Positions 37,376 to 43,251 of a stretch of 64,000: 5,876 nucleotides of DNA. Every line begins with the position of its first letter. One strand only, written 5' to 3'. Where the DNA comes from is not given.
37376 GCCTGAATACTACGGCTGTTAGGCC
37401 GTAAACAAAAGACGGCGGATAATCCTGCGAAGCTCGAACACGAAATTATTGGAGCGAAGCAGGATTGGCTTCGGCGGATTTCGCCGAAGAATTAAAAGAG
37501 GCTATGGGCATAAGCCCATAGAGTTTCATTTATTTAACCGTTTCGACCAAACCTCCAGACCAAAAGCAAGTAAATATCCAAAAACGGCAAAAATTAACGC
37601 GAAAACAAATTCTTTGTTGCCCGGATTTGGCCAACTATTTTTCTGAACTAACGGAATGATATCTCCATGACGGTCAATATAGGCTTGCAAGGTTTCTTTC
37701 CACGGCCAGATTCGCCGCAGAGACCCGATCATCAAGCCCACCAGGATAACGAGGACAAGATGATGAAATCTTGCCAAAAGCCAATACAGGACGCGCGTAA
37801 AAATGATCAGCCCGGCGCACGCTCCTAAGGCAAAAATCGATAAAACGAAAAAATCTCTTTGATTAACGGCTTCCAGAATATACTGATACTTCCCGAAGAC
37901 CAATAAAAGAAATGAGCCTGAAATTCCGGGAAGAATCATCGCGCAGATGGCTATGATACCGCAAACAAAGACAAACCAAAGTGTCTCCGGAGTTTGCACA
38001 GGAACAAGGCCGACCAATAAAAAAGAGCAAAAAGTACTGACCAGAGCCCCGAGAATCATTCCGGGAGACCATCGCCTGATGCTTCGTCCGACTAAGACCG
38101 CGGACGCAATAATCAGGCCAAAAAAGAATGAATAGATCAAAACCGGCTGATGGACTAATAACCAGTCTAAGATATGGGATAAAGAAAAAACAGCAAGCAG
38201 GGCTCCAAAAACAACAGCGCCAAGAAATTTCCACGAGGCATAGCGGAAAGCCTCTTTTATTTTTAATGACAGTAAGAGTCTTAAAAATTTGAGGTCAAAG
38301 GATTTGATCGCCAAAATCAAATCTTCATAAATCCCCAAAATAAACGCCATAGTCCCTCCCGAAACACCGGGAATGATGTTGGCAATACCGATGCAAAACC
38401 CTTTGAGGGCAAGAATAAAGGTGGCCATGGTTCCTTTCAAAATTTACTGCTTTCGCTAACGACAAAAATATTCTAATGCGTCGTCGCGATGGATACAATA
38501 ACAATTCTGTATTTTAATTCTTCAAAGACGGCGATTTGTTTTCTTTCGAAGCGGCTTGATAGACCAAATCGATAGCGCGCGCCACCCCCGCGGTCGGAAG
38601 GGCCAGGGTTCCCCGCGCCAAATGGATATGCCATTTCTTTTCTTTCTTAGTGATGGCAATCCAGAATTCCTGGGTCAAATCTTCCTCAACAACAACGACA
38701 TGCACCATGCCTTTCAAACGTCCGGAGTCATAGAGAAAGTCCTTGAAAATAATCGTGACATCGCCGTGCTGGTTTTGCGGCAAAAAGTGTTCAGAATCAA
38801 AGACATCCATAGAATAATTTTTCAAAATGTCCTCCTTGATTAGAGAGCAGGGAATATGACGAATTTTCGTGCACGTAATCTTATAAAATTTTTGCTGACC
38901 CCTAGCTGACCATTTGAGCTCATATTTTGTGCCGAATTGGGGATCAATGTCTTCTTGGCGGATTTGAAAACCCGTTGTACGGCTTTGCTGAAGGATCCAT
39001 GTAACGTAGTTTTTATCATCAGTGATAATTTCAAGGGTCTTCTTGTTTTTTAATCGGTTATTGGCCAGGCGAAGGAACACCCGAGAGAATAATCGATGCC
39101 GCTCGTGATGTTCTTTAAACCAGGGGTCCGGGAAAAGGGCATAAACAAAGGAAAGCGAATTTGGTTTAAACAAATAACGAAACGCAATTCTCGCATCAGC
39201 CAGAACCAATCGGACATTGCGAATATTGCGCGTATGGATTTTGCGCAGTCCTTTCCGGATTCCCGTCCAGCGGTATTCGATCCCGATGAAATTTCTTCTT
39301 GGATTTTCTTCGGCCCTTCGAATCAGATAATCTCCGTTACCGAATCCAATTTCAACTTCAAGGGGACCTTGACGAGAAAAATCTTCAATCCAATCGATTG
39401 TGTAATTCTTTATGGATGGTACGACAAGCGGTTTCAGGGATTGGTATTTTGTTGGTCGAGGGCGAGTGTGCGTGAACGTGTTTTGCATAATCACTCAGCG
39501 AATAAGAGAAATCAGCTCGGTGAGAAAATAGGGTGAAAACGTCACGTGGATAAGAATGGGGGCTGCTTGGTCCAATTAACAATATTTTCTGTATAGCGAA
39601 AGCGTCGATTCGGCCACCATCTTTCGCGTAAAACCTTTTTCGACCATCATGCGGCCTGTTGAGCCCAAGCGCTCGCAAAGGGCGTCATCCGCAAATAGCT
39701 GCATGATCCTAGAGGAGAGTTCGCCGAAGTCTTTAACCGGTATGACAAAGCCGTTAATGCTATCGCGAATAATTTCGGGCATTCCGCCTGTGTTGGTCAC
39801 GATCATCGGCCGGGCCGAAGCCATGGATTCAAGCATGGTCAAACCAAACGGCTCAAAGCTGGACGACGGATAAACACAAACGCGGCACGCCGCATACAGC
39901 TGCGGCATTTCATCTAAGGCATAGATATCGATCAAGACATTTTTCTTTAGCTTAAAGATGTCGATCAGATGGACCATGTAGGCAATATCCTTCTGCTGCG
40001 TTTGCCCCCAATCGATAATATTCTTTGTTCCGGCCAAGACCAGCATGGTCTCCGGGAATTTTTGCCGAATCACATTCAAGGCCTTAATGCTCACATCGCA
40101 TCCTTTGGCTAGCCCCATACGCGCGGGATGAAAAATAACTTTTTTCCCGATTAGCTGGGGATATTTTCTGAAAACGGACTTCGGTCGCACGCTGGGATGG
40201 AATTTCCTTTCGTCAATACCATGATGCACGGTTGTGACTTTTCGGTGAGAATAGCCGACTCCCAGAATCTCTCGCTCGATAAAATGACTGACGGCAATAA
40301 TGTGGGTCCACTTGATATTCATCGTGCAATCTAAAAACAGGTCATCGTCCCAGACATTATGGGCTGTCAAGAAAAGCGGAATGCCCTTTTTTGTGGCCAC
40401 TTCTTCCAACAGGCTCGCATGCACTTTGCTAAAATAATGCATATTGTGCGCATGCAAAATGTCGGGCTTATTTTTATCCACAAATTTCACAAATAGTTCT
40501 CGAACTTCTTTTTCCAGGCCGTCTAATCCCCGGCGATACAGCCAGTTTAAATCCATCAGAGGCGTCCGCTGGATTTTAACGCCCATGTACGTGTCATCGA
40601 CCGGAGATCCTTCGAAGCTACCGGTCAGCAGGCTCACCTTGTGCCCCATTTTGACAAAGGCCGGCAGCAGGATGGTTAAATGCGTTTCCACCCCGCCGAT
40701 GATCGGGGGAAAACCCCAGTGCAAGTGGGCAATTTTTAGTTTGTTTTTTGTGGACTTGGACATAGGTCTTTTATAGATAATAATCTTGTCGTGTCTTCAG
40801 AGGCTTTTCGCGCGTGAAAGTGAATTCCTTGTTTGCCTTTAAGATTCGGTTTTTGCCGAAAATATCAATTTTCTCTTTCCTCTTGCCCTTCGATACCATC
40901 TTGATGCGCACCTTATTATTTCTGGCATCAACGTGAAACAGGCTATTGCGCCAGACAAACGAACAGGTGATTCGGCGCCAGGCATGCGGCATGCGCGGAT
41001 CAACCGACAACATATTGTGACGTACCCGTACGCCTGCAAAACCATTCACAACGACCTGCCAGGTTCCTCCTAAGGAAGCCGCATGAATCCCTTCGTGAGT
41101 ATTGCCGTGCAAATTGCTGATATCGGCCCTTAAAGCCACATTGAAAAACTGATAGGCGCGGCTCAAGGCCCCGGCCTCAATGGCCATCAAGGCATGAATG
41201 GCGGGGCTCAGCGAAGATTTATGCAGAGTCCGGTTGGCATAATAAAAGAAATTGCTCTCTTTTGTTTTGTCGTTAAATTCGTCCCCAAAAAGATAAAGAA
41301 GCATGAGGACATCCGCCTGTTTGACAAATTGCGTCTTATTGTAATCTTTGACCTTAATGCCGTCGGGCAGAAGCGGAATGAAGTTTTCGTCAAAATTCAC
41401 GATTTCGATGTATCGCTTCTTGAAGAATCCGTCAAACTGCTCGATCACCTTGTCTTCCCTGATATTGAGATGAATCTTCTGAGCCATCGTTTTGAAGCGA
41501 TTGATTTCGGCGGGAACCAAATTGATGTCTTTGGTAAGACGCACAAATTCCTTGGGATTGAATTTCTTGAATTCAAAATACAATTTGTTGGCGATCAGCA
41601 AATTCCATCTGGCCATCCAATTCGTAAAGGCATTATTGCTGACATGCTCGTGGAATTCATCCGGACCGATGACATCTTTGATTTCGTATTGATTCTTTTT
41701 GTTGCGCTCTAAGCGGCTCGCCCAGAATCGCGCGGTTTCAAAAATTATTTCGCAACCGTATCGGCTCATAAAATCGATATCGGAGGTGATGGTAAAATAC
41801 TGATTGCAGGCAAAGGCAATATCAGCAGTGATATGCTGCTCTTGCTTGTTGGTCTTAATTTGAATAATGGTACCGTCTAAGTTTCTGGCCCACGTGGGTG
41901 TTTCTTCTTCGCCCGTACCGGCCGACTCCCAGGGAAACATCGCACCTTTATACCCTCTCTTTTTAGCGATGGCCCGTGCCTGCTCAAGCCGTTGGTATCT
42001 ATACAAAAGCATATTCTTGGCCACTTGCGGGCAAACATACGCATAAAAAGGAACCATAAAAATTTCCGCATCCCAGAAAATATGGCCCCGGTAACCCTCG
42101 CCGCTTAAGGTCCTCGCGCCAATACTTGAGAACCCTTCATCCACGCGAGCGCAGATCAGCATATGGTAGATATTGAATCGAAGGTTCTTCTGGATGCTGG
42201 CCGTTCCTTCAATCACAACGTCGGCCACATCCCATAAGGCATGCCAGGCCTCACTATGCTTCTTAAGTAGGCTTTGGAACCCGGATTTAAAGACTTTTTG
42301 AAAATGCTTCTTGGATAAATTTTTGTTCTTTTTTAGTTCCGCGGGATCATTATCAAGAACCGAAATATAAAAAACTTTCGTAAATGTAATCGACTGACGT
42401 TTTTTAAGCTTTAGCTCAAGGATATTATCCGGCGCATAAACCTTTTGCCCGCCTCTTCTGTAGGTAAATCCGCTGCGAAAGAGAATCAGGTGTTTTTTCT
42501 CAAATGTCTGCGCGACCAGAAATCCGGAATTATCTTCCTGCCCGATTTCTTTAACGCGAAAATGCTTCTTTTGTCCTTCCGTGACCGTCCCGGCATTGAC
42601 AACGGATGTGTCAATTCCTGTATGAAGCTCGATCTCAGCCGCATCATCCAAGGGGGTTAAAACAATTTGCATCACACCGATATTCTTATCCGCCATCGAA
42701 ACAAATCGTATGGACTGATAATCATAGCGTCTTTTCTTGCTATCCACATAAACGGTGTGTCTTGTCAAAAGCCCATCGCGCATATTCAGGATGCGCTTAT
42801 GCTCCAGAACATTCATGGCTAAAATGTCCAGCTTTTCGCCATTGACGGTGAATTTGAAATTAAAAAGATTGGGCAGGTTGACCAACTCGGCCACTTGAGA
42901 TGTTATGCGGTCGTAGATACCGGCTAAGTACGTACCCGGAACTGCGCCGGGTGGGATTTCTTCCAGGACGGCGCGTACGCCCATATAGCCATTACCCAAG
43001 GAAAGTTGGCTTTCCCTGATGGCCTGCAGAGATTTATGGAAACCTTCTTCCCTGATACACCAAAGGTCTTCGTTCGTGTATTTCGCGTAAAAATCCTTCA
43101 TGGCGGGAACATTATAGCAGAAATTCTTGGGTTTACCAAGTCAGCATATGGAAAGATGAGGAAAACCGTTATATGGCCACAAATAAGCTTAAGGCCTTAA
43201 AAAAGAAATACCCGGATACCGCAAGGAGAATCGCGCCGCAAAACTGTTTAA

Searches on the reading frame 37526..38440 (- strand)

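Call 56: search_protein_families(library=pfam, proteins=[window:37526-38440:-], max_evalue=0.00001)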
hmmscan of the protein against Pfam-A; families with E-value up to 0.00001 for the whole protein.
window:37526-38440:- (304 aa): 1 family
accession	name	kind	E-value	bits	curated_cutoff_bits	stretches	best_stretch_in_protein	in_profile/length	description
PF04018.18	VCA0040-like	-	1.1e-86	290.8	26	1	17-261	1-245/246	Undecaprenyl phosphate translocase-like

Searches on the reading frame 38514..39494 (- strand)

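Call 56: search_protein_families(library=pfam, proteins=[window:38514-39494:-], max_evalue=0.00001)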
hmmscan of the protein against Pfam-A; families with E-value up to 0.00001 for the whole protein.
window:38514-39494:- (326 aa): 1 family
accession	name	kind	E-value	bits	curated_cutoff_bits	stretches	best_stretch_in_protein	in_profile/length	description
PF02390.23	Methyltransf_4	-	5.5e-38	130.6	24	1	43-203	2-171/173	Putative methyltransferase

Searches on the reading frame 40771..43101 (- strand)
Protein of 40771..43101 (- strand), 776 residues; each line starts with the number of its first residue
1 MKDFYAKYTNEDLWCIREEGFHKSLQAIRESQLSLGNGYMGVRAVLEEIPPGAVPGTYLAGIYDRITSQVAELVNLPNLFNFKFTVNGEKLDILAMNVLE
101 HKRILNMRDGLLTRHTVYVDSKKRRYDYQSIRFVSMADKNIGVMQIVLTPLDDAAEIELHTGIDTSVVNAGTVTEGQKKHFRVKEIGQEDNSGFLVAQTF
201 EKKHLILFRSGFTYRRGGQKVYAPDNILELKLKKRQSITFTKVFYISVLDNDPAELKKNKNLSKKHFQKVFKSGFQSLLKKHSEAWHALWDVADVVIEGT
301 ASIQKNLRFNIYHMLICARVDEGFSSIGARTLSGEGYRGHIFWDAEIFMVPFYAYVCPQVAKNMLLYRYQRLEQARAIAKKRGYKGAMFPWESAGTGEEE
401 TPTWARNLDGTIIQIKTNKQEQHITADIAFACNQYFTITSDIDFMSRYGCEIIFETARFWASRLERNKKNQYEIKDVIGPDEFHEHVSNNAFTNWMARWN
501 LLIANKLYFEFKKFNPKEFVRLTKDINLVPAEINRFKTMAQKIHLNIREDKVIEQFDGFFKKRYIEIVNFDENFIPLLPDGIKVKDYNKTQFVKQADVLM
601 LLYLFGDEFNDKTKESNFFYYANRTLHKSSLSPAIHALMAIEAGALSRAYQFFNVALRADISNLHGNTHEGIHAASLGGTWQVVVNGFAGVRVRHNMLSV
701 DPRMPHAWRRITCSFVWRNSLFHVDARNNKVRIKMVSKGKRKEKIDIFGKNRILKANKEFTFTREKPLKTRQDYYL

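Call 56: search_protein_families(library=pfam, proteins=[window:40771-43101:-], max_evalue=0.00001)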
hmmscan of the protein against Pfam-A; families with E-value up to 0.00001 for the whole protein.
window:40771-43101:- (776 aa): 3 families
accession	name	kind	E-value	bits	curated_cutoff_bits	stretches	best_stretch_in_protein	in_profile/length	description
PF03632.21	Glyco_hydro_65m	-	9.4e-120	400.4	27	1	308-682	1-371/371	Glycosyl hydrolase family 65 central catalytic domain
PF03636.21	Glyco_hydro_65N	-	5.5e-49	167.4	26.6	1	17-246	1-229/233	Glycosyl hydrolase family 65, N-terminal domain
PF03633.20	Glyco_hydro_65C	-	9.2e-11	41.8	22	1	692-750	2-58/62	Glycosyl hydrolase family 65, C-terminal domain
